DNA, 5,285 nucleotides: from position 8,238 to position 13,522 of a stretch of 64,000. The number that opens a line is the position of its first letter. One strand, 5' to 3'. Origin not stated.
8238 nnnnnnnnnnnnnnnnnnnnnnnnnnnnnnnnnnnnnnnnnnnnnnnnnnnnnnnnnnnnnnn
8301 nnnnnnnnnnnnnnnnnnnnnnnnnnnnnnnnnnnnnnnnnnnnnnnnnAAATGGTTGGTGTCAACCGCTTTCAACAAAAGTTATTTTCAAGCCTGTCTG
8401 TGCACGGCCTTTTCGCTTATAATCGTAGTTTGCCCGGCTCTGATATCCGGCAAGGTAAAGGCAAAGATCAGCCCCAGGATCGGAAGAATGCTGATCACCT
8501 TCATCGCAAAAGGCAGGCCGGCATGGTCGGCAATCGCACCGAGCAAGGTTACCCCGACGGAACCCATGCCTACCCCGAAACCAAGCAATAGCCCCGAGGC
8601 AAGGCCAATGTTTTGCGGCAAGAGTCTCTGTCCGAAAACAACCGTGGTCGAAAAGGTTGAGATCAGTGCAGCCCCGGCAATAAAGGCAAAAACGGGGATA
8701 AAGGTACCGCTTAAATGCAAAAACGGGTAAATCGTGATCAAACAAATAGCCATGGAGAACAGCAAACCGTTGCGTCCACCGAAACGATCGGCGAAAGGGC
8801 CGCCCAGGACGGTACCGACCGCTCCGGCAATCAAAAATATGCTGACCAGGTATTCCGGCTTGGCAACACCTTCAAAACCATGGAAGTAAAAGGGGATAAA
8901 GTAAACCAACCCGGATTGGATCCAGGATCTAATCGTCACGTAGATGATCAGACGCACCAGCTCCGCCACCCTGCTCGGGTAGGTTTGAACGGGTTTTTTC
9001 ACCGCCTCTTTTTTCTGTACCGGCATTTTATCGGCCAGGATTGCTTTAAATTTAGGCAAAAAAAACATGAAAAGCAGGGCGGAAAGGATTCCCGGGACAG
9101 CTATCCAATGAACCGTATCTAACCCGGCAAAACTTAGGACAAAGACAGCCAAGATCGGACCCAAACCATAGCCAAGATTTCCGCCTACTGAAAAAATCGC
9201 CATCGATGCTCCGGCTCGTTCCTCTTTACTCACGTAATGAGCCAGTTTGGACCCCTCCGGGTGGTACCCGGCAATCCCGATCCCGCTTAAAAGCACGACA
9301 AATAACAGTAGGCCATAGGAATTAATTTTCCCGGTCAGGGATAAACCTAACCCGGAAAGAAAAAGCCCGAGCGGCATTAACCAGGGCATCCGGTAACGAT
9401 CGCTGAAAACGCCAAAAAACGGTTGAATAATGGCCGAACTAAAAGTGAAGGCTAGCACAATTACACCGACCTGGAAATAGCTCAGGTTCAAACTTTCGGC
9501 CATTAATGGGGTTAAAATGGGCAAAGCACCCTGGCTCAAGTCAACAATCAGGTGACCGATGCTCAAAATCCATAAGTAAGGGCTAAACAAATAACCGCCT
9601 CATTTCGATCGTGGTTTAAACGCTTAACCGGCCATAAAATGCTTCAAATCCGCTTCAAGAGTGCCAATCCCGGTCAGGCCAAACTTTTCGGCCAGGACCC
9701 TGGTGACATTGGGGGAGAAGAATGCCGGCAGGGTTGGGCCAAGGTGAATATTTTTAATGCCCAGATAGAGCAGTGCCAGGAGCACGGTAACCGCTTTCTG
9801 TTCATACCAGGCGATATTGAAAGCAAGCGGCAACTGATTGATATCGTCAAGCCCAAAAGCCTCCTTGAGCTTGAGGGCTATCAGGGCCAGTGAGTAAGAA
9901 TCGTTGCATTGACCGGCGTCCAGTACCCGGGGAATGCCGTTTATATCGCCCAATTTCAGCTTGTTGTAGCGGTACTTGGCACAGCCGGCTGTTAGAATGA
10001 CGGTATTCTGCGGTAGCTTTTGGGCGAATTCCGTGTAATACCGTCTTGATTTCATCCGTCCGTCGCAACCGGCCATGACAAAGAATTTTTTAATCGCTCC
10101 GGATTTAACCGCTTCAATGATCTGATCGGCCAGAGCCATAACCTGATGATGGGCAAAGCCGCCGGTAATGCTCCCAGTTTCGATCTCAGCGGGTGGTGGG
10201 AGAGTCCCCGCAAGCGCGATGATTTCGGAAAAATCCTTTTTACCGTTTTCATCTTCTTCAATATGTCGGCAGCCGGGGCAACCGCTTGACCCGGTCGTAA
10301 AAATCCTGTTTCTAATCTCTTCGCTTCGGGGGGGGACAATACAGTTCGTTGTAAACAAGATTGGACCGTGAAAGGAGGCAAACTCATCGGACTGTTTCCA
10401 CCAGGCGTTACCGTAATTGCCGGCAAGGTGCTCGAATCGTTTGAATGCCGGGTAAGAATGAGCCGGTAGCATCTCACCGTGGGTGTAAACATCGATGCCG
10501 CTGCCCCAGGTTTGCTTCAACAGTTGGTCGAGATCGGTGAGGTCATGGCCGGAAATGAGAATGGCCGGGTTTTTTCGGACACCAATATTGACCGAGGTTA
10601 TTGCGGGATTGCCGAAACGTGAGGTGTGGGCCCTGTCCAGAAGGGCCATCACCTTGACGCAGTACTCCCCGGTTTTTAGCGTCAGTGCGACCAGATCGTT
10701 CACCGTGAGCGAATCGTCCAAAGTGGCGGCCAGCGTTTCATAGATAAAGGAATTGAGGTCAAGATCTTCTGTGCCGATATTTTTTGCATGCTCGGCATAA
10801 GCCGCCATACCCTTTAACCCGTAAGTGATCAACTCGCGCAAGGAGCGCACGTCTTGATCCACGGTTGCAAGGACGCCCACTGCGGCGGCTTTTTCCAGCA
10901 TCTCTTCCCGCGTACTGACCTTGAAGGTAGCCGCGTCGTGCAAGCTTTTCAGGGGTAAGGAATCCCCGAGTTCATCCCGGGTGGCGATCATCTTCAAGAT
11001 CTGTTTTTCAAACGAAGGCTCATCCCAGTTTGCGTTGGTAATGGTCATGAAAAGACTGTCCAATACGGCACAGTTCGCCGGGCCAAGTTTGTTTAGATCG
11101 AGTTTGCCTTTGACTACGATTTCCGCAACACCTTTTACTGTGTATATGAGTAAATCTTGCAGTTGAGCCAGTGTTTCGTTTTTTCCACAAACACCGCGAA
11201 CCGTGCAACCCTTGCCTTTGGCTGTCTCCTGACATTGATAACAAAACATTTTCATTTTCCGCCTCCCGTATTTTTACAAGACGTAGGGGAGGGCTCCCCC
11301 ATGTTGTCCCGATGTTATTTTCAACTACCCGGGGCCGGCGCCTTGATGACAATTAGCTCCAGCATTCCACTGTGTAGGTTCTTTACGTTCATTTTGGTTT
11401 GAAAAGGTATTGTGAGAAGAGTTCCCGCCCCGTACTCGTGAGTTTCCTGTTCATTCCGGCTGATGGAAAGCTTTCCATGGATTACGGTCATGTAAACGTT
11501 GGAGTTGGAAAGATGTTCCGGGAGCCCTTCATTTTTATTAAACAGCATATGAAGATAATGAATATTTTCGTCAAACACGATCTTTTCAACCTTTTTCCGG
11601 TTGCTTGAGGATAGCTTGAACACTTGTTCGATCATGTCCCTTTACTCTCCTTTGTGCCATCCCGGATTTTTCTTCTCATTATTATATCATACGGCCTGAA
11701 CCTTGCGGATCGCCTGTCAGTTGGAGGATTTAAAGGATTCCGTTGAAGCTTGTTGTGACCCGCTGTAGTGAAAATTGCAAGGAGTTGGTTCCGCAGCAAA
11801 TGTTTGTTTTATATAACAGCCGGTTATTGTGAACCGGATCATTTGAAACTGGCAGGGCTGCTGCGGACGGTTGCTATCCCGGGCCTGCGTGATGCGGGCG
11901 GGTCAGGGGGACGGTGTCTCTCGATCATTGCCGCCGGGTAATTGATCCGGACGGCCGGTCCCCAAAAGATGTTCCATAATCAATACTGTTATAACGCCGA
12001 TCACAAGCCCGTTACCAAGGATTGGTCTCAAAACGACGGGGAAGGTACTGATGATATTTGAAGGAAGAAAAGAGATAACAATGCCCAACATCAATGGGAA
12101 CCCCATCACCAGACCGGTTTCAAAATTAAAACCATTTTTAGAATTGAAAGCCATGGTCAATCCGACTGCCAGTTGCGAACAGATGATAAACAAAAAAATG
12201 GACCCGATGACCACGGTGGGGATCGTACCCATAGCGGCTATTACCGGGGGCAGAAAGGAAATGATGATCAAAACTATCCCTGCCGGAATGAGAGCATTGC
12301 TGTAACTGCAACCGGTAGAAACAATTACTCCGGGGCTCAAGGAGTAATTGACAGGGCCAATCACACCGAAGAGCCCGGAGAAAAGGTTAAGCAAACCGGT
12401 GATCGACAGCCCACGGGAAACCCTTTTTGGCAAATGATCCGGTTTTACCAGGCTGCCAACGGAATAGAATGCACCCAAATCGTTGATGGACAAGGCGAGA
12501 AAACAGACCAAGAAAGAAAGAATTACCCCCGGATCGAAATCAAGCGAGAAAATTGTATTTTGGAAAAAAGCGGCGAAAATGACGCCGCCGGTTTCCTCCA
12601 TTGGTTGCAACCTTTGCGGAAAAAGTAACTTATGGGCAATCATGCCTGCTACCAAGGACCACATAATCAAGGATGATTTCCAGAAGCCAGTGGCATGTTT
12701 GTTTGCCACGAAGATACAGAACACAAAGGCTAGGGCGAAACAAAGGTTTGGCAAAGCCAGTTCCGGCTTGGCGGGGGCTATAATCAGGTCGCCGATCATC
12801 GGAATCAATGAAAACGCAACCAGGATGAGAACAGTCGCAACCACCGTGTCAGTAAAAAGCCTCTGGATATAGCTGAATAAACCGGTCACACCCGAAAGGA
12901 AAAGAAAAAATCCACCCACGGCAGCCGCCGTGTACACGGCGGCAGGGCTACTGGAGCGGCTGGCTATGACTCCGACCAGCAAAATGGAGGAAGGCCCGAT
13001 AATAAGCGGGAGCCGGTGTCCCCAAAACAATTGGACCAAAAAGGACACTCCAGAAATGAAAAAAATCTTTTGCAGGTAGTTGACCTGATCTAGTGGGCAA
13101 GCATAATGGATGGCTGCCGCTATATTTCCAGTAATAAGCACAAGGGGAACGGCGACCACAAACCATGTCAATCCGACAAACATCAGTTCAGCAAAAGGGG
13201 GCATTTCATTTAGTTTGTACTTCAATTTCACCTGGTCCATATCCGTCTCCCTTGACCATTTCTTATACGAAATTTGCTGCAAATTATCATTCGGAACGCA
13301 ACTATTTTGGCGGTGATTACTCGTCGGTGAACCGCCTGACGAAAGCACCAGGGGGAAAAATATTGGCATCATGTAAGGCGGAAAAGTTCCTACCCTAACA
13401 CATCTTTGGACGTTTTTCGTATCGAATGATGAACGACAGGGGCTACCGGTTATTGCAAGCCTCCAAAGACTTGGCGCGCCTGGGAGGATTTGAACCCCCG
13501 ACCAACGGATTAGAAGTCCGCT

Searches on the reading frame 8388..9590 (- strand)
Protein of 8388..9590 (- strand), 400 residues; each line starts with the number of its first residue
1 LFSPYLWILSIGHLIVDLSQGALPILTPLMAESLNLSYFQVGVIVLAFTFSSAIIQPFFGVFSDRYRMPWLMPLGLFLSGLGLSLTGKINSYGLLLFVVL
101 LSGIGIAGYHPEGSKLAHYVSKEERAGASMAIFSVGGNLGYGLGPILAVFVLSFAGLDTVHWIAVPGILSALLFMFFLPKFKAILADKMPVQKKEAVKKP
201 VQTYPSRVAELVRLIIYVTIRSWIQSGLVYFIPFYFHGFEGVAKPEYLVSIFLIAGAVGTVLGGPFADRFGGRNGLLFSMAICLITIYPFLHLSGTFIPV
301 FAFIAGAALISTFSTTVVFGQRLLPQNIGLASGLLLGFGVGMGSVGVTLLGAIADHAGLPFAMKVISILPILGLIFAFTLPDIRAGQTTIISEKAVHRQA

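Call 50: search_protein_families(library=pfam, proteins=[window:8388-9590:-])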
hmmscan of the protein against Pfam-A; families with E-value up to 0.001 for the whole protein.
window:8388-9590:- (400 aa): 2 families
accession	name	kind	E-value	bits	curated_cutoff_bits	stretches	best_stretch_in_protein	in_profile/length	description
PF07690.21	MFS_1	-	2.1e-43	149.1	33.4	2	9-335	1-335/347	Major Facilitator Superfamily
PF05977.19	MFS_3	-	0.00027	20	27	1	87-382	98-397/524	Transmembrane secretion effector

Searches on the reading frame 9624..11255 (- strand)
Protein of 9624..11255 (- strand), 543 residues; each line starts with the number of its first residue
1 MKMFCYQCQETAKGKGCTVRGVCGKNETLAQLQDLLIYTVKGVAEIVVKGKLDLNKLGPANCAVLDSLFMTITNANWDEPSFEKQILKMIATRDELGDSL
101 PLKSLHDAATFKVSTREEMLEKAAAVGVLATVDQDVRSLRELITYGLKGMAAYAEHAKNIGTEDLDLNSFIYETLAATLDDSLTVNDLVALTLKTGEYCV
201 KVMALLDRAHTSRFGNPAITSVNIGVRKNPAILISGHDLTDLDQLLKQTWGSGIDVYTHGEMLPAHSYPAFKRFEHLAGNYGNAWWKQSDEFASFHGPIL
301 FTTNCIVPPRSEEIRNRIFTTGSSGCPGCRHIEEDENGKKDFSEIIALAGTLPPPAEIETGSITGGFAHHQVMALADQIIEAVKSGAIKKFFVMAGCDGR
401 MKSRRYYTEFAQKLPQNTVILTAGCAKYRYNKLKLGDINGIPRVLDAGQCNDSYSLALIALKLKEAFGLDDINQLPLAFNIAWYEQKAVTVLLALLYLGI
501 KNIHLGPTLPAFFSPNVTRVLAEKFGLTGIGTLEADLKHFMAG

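Call 50: search_protein_families(library=pfam, proteins=[window:9624-11255:-])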
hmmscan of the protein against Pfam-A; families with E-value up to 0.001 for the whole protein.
window:9624-11255:- (543 aa): 1 family
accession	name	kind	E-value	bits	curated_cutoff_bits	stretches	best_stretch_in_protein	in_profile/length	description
PF03063.25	Prismane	-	2.7e-169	564.6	27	1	3-538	1-513/513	Prismane/CO dehydrogenase family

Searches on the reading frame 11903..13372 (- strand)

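Call 50: search_protein_families(library=pfam, proteins=[window:11903-13372:-])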
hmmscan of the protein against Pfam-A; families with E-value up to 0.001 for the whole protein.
window:11903-13372:- (489 aa): 2 families
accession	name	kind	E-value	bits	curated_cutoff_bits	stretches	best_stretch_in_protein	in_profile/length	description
PF00860.26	Xan_ur_permease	-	2.4e-33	115.9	27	1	62-437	2-387/389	Permease family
PF16983.11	MFS_MOT1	-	0.00096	19.9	30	1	80-189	13-111/111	Molybdate transporter of MFS superfamily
